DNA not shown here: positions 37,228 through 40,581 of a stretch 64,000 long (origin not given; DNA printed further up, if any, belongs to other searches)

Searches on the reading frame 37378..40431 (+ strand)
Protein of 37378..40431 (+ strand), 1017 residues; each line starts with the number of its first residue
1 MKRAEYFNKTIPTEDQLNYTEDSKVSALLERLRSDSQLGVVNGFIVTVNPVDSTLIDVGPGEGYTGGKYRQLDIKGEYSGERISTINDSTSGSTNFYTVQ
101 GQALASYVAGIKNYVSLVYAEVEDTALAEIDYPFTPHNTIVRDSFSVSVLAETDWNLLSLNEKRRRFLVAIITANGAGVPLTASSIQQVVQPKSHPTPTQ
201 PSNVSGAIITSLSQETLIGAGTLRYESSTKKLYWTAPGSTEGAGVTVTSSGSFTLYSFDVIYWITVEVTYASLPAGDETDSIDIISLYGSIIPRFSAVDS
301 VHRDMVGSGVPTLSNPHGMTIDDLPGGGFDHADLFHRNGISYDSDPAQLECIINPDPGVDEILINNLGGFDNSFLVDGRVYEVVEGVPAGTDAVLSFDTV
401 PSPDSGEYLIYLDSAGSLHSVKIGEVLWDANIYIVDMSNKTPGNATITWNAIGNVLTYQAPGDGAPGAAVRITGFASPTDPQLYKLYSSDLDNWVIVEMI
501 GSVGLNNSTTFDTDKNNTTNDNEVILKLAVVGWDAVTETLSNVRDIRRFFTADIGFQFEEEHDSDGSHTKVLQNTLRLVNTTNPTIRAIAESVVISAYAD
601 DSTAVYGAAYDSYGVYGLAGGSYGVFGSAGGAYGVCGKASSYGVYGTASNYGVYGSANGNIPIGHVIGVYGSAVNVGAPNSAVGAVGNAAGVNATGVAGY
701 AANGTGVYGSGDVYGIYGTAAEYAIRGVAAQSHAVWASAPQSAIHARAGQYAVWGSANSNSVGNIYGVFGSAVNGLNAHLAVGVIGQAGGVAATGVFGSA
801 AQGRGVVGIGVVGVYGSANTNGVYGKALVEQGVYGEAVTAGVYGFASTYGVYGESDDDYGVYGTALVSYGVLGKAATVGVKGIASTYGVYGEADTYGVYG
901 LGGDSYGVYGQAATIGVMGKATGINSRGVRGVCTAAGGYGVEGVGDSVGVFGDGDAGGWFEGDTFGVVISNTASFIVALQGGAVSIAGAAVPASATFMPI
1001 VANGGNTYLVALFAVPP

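Call 19: search_protein_families(library=pfam, proteins=[window:37378-40431:+], max_evalue=0.001)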
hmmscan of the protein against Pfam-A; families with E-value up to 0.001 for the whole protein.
window:37378-40431:+ (1017 aa): 0 families

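Call 58: search_protein_families(library=phrogs, proteins=[window:37378-40431:+], max_evalue=0.00001)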
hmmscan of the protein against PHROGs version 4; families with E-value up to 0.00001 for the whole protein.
window:37378-40431:+ (1017 aa): 0 families

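Call 61: search_dna_similar(query=window:37378-40431:+, collection=phages, mode=protein, max_evalue=0.001, max_rows=10)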
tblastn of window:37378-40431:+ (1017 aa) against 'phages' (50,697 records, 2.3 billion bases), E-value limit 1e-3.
Records with a match: 1; places in all: 1; records where one place covers at least 80% of the query: 0.
Best place of each record, by identity: <60% 1.
By first word of the organism name: Virus 1.
By host as written in the record: - 1.
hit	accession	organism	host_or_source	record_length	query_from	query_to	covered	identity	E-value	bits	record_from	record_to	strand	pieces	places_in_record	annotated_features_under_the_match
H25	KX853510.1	Virus Rctr197k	enrichment culture DAMO/AAA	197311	1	324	32%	29.1%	2e-20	104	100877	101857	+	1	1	hypothetical protein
